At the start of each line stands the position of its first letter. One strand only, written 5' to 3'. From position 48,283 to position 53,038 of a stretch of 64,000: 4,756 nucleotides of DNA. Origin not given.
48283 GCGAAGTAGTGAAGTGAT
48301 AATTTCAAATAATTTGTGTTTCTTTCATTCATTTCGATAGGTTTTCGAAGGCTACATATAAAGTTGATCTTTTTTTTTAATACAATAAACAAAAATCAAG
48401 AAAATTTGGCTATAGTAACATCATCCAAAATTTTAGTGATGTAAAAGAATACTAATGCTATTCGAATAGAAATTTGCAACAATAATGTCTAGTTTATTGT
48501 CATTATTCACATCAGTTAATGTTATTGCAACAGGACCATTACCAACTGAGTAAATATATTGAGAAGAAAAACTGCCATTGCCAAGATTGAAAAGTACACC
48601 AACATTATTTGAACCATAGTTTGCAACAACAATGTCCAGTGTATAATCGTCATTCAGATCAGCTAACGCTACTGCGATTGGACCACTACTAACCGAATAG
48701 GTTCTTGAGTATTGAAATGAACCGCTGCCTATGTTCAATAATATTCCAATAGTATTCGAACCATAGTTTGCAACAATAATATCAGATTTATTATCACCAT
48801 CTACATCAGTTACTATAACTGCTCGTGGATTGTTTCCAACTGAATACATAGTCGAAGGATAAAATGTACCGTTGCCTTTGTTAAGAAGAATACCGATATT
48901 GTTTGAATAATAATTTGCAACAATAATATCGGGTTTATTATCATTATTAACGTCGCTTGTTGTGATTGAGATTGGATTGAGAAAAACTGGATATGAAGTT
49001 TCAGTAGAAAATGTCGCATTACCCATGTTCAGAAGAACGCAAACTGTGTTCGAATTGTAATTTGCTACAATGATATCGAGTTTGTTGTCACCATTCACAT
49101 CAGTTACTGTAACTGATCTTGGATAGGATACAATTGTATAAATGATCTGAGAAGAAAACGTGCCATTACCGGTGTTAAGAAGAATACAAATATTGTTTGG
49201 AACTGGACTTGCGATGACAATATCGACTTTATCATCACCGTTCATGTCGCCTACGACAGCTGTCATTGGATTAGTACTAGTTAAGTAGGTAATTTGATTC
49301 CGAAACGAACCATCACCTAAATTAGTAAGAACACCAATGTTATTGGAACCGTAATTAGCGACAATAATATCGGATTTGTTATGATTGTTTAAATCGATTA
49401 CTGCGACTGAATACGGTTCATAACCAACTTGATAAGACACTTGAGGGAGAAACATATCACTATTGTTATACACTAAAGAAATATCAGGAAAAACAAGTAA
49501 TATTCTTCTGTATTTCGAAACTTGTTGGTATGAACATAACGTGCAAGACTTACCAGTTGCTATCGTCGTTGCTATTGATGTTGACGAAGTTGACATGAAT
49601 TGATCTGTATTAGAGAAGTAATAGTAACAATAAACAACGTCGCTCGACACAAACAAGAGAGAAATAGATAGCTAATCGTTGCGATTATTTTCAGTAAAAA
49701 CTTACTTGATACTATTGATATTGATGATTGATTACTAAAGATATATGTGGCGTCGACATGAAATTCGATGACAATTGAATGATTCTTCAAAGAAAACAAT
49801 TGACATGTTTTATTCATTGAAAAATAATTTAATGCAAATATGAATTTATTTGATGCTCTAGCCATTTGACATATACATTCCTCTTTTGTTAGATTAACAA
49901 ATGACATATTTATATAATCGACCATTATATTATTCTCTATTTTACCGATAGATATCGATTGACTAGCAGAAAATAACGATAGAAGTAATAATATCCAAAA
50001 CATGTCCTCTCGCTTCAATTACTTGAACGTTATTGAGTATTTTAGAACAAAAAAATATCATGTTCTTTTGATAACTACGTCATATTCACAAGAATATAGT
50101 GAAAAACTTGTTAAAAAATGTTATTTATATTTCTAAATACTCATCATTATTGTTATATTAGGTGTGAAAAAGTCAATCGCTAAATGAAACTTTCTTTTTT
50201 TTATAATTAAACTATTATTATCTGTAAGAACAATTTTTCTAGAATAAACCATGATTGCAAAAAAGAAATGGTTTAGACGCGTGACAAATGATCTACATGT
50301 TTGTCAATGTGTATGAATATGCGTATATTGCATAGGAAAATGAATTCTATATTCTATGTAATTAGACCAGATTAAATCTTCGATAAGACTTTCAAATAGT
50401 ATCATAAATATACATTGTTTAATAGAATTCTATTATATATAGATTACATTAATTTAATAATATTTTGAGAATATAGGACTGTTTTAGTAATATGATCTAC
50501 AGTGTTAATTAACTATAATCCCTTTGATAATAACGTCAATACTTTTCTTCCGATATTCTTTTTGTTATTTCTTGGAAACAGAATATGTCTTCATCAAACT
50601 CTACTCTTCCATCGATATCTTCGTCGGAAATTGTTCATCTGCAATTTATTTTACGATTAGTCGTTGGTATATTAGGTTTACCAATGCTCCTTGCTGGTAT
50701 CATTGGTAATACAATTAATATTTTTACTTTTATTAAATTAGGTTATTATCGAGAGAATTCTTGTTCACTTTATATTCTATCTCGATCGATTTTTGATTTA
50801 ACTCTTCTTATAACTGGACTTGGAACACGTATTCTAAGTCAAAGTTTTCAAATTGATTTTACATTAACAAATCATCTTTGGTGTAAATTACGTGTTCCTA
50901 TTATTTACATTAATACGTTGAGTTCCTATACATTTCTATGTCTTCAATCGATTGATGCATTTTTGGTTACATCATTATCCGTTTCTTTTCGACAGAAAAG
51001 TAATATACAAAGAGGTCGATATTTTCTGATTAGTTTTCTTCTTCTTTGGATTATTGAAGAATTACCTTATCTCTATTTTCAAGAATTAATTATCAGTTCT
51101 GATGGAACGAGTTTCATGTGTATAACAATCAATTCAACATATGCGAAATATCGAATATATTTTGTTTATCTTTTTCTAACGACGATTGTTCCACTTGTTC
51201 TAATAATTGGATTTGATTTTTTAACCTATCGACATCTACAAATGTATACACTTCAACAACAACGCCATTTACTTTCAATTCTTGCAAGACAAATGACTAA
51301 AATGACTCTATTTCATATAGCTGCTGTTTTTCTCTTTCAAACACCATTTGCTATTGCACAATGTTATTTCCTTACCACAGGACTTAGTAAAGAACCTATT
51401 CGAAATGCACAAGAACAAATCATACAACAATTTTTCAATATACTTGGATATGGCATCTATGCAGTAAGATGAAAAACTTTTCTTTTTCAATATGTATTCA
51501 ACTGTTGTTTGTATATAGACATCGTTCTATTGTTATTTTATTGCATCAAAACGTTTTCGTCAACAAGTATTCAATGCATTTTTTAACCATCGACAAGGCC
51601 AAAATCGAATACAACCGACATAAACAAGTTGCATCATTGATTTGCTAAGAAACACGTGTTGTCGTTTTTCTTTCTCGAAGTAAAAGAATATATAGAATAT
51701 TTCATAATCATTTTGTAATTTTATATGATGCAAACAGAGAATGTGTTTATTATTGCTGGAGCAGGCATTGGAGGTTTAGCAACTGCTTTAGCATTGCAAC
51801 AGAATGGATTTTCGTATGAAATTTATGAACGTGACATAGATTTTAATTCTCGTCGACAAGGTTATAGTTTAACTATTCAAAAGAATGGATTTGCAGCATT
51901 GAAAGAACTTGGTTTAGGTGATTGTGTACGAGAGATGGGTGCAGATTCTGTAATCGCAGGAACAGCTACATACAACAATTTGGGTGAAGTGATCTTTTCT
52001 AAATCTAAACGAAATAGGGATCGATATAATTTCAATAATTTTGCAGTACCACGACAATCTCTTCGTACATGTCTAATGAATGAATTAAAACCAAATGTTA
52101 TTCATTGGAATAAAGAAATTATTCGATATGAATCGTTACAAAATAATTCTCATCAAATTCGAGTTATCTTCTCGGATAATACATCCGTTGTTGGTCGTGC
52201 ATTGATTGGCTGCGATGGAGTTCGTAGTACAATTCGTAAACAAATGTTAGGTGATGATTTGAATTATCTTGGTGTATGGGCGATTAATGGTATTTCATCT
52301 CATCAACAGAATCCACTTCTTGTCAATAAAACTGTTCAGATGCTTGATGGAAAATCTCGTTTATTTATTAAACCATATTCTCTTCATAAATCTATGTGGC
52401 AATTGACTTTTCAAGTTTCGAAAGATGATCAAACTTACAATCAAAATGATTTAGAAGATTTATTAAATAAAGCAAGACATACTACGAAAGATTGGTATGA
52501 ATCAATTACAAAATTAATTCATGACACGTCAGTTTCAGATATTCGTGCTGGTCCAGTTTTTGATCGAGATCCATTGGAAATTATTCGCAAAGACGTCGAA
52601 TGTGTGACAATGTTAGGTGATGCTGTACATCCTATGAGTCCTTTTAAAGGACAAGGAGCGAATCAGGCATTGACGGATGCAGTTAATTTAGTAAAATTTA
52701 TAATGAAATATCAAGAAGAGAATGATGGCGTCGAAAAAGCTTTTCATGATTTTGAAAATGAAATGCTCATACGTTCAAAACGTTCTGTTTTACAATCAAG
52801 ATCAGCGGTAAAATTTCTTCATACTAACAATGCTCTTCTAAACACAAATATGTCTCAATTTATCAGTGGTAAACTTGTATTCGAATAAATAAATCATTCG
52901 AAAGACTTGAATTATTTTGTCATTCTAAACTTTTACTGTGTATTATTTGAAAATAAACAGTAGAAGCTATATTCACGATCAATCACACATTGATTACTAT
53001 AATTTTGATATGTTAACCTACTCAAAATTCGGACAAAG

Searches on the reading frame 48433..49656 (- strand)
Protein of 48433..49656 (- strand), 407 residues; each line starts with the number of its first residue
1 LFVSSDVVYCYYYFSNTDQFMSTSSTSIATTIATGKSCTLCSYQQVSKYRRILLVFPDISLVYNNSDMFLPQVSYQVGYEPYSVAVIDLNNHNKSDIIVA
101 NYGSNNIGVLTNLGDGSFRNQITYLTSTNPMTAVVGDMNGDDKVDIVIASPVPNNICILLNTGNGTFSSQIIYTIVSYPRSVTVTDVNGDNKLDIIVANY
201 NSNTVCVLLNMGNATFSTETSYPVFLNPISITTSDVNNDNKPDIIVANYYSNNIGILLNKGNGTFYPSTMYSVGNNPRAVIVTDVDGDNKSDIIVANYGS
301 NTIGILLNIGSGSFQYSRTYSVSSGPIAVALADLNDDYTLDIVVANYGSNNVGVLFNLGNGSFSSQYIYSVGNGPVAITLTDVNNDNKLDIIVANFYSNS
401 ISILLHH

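Call 17: search_protein_families(library=pfam, proteins=[window:48433-49656:-], max_evalue=0.01)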
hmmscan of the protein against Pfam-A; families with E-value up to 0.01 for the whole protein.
window:48433-49656:- (407 aa): 6 families
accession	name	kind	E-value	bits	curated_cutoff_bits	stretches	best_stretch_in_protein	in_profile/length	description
PF13517.12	FG-GAP_3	-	1.3e-58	195.9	26.9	6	137-197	1-61/61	FG-GAP-like repeat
PF01839.29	FG-GAP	-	1.1e-29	102.2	22.1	4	179-202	2-25/37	FG-GAP repeat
PF16743.10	PliI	-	4.9e-05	23.5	27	0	377-402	61-86/123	Periplasmic lysozyme inhibitor of I-type lysozyme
PF12256.14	TcdB_toxin_midN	-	0.0011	18.8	24.8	0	119-154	14-51/181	Insecticide toxin TcdB middle/N-terminal region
PF14779.12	BBS1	-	0.0023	17.9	27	0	175-247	12-85/254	Ciliary BBSome complex subunit 1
PF19032.6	Intu_longin_2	-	0.0067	17.1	23.7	0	186-217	67-98/114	Intu longin-like domain 2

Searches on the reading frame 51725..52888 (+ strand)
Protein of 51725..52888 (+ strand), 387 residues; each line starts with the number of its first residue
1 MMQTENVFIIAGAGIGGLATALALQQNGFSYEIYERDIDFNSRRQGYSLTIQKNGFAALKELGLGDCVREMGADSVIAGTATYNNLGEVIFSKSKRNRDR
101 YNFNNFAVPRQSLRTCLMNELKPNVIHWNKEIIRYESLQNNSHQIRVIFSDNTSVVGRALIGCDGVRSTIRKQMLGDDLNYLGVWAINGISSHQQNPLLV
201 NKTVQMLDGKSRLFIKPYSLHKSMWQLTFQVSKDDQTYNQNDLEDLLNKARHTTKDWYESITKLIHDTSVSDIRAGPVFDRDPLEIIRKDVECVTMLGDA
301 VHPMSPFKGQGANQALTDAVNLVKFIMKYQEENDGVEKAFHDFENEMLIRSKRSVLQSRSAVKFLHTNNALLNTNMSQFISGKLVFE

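Call 17: search_protein_families(library=pfam, proteins=[window:51725-52888:+], max_evalue=0.01)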
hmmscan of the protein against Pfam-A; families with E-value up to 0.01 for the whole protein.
window:51725-52888:+ (387 aa): 4 families
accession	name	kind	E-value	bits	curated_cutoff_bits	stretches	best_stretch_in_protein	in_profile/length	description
PF01494.25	FAD_binding_3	-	2.1e-20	73.7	22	1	9-328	5-320/349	FAD binding domain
PF13450.12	NAD_binding_8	-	0.00026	21.6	21.9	1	10-37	1-28/68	NAD(P)-binding Rossmann-like domain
PF01266.30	DAO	-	0.0017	18.4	27.9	0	9-37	3-31/353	FAD dependent oxidoreductase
PF08491.16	SE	-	0.0097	15.4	20.1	0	161-334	6-172/276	Squalene epoxidase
